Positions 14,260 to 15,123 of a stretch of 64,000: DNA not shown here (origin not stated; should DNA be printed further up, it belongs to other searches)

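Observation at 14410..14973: Phage-encoded secreted archaemetzincin-like metalloprotease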

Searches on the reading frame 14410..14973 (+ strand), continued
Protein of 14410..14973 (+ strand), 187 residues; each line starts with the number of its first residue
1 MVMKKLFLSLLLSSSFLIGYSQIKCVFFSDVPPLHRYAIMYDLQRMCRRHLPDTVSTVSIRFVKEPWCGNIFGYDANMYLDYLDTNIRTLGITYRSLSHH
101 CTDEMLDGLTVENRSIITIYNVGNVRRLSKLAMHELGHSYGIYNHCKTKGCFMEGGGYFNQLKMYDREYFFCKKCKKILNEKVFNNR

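Call 50: find_encoding_contigs(protein=P0008, flank=8000, max_places=2)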
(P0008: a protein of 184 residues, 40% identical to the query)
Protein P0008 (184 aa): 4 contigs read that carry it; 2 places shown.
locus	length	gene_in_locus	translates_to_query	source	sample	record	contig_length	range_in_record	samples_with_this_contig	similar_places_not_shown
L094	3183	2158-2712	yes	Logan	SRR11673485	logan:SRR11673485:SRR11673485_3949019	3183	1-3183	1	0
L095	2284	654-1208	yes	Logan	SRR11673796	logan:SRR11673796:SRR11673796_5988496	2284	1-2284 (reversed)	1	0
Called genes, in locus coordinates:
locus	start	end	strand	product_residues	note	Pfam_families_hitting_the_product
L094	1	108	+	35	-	?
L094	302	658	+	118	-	-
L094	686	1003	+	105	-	-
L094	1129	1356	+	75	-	-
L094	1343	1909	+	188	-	PF07463:NUMOD4, PF13392:HNH_3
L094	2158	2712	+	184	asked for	PF05572:Peptidase_M43 (weak), PF07998:Peptidase_M54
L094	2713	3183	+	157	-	?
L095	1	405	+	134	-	?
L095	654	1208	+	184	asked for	PF05572:Peptidase_M43 (weak), PF07998:Peptidase_M54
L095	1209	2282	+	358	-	?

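Call 51: find_encoding_contigs(protein=P0012, flank=8000, max_places=2)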
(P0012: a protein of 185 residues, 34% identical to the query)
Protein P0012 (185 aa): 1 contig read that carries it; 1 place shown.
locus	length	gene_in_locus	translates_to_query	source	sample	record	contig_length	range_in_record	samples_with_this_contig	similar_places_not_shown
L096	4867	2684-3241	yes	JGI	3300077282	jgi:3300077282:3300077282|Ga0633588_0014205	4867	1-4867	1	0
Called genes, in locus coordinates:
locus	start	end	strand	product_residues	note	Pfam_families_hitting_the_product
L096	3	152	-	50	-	?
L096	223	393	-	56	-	-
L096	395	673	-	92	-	-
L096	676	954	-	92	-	-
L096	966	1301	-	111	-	-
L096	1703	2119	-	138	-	-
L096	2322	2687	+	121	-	-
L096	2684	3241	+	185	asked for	PF07998:Peptidase_M54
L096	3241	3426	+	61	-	-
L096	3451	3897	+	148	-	-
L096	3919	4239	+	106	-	-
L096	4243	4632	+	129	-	-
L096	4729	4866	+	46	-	?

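Call 54: search_dna_similar(query=window:14410-14973:+, collection=phages, mode=protein, max_evalue=0.001, max_rows=30)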
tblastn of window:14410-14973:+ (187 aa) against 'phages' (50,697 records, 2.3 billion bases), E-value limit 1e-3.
No match.

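Call 57: search_protein_families(library=ncbifam, proteins=[window:14410-14973:+, P0003, P0012, L028:2413-3060:+, L077:5983-6534:+], max_evalue=0.01)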
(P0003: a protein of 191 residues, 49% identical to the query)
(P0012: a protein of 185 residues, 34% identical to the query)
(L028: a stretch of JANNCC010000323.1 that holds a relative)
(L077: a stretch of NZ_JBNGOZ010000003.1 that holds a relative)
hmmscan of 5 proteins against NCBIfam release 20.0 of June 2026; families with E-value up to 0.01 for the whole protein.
window:14410-14973:+ (187 aa): 1 family
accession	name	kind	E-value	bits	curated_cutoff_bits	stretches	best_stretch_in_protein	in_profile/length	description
NF033823.0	archmetzin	subfamily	1.3e-09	38.3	145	1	125-179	119-170/170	archaemetzincin family Zn-dependent metalloprotease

P0003 (191 aa): 2 families
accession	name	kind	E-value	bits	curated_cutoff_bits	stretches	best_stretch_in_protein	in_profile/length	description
NF033823.0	archmetzin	subfamily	1e-15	58.1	145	1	38-181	15-170/170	archaemetzincin family Zn-dependent metalloprotease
NF033824.1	Myxo_non_zincin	equivalog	0.00036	20.3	250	1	55-181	35-169/174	non-proteolytic archaemetzincin-like protein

P0012 (185 aa): 3 families
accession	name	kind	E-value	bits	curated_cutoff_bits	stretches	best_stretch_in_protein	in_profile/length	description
NF033823.0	archmetzin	subfamily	1.3e-30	106.6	145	1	38-182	14-170/170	archaemetzincin family Zn-dependent metalloprotease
NF033824.1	Myxo_non_zincin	equivalog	6.7e-07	29.2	250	1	63-183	43-170/174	non-proteolytic archaemetzincin-like protein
NF041905.1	MXAN_2677_2678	equivalog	0.0024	17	250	1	136-161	186-211/283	myxosortase-dependent metalloprotease, MXAN_2677/MXAN_2678 family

L028:2413-3060:+ (215 aa): 3 families
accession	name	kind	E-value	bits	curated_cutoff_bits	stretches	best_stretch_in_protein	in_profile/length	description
NF033823.0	archmetzin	subfamily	1e-32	113.4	145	1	41-208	2-170/170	archaemetzincin family Zn-dependent metalloprotease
NF033824.1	Myxo_non_zincin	equivalog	5.3e-12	45.8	250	1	41-208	5-169/174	non-proteolytic archaemetzincin-like protein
TIGR03952.1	metzin_BF0631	equivalog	0.0027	16.7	208.1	0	162-207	234-274/351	zinc-dependent metalloproteinase lipoprotein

L077:5983-6534:+ (183 aa): 2 families
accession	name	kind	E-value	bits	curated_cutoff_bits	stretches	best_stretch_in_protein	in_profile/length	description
NF033823.0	archmetzin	subfamily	7.5e-46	156.2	145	1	6-174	1-169/170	archaemetzincin family Zn-dependent metalloprotease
NF033824.1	Myxo_non_zincin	equivalog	8.2e-21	74.6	250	1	7-176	5-170/174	non-proteolytic archaemetzincin-like protein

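Call 58: search_solved_structures(query=A1, max_evalue=0.01, show_alignments=2)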
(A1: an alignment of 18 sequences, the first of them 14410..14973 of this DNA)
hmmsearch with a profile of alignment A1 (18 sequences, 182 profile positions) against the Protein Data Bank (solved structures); distinct sequences matched with E-value up to 0.01: 14.
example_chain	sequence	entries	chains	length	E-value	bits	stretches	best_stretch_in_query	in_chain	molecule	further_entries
2x7m_A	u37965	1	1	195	3.3e-21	79.5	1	34-180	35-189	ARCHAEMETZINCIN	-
3zvs_A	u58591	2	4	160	4.7e-18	69.2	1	34-179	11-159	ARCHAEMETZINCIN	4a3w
4axq_A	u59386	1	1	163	4.8e-18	69.1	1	34-179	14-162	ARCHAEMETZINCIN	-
3lmc_A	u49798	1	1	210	4.7e-15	59.4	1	77-179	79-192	Peptidase, zinc-dependent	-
4q1l_A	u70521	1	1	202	0.0011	22.4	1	77-156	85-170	Snake venom metalloproteinase leucurolysin-A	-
1rm8_A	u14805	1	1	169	0.0028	21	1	126-154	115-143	Matrix metalloproteinase-16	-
1qua_A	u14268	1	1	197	0.005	20.2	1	101-153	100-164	ACUTOLYSIN-C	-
1kug_A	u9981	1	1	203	0.0061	19.9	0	125-163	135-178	metalloproteinase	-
1kuf_A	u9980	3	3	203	0.0062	19.9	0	125-163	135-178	metalloproteinase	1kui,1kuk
5h0u_A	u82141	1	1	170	0.0072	19.7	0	127-155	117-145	Matrix metalloproteinase-14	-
1bqq_M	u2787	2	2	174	0.0074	19.7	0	127-155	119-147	MEMBRANE-TYPE MATRIX METALLOPROTEINASE | PROTEIN (MEMBRANE-TYPE MATRIX METALLOPROTEINASE (CDMT1-MMP))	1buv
3ma2_D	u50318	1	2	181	0.0078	19.6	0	127-155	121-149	Matrix metalloproteinase-14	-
1bud_A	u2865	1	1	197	0.008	19.5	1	68-165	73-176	PROTEIN (ACUTOLYSIN A)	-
1bsw_A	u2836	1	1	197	0.0083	19.5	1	68-165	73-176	PROTEIN (ACUTOLYSIN A)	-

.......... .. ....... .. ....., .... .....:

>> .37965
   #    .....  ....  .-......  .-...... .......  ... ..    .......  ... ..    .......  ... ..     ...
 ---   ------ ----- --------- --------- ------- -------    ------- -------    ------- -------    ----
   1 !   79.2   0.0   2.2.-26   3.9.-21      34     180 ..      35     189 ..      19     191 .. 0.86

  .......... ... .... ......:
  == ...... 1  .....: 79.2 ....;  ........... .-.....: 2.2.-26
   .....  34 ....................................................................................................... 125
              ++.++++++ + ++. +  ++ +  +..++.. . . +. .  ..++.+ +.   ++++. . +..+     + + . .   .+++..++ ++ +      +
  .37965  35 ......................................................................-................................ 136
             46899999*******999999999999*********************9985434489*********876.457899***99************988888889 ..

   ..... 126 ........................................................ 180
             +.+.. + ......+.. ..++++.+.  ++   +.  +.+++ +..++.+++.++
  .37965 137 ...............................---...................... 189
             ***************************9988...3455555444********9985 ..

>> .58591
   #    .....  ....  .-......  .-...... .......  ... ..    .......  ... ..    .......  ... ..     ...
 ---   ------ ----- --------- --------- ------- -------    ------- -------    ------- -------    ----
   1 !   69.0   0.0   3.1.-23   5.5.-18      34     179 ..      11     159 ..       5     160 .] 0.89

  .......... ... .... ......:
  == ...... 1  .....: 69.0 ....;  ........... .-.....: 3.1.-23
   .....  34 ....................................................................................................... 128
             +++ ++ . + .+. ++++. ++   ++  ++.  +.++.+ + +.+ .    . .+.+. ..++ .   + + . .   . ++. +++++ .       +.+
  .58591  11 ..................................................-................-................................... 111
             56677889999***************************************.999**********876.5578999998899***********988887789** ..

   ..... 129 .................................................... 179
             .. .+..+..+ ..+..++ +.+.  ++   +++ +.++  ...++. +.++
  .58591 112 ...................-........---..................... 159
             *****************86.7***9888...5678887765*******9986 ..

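Call 59: fold_search(model_id=the predicted structure, library=viral)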
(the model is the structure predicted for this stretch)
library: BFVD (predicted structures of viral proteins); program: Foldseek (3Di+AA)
matches with E <= 10: 270; with E <= 0.001: 10
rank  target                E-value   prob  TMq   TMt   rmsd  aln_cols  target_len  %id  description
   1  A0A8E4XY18            7.3e-07  1.00  0.57  0.54   8.5       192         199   15  Matrixin family metalloprotease [Maribacter phage Colly_1]
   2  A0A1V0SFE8            6.3e-06  1.00  0.56  0.39   7.3       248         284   16  Peptidase [Hokovirus HKV1]
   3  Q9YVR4                1.5e-04  1.00  0.50  0.23   6.2       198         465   13  ORF MSV179 putative metalloprotease, similar to Mus musculus GB:L36244 [Melanoplus sanguinipes entomopoxvirus]
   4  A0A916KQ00            2.4e-04  1.00  0.45  0.23   7.8       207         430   10  Uncharacterized protein [Mythimna separata entomopoxvirus 'L']
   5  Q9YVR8                3.2e-04  1.00  0.46  0.41   5.9       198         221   12  ORF MSV175 putative metalloprotease, similar to Bacteroides fragilis GB:U90931 [Melanoplus sanguinipes entomopoxvirus]
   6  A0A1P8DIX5            3.9e-04  1.00  0.47  0.46  15.1       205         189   13  (no name in the UniProt tables at hand)
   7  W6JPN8                5.4e-04  1.00  0.46  0.40  14.6       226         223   10  Peptidase M10 metallopeptidase domain-containing protein [Alphaentomopoxvirus acuprea]
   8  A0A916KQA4            6.5e-04  0.99  0.44  0.24   7.8       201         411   10  Matrix metalloproteinase [Mythimna separata entomopoxvirus 'L']
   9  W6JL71                9.0e-04  1.00  0.45  0.44   6.5       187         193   12  Zinc-dependent metalloprotease [Alphaentomopoxvirus acuprea]
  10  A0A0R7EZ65            9.5e-04  1.00  0.49  0.28   6.2       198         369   10  Metalloproteinase (Stromelysin-1-like) [Diatraea saccharalis granulovirus]
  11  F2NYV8                1.4e-03  0.99  0.43  0.38   6.2       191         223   10  Complete DpAV4 genome [Diadromus pulchellus ascovirus 4a]
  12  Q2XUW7                1.4e-03  0.99  0.43  0.22   8.0       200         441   15  (no name in the UniProt tables at hand)
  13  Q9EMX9                1.5e-03  0.98  0.38  0.30   7.8       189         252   13  AMV070 [Amsacta moorei entomopoxvirus]
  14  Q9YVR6                1.9e-03  1.00  0.49  0.41   5.4       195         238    9  ORF MSV176 putative metalloprotease, similar to Homo sapiens GB:X89576 [Melanoplus sanguinipes entomopoxvirus]
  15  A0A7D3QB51            2.5e-03  0.99  0.42  0.45   6.8       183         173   12  (no name in the UniProt tables at hand)
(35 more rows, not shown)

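Call 86: search_protein_families(library=padloc, proteins=[window:14410-14973:+], max_evalue=0.01)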
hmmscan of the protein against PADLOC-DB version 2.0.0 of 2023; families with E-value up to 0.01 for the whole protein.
window:14410-14973:+ (187 aa): 0 families

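Call 87: search_protein_families(library=phrogs, proteins=[L001:3190-3471:+, L096:2322-2687:+, P0012, P0003, L006:8001-8576:+], max_evalue=0.01)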
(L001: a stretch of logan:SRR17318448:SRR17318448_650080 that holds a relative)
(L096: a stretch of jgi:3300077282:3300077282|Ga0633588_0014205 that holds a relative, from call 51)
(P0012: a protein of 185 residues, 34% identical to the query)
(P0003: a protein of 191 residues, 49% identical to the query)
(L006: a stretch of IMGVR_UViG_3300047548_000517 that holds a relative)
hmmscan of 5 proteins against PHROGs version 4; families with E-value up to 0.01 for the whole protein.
L001:3190-3471:+ (93 aa): 0 families

L096:2322-2687:+ (121 aa): 1 family
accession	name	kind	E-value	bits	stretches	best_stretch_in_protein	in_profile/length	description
phrog_2318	-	unknown function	0.0026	18.5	1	57-87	30-61/71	-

P0012 (185 aa): 2 families
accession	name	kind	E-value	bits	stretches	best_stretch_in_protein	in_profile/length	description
phrog_87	-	other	0.0032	18.2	1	82-146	42-97/227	metallo-protease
phrog_19779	-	unknown function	0.0064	17.4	0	117-180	84-146/171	-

P0003 (191 aa): 0 families

L006:8001-8576:+ (191 aa): 0 families
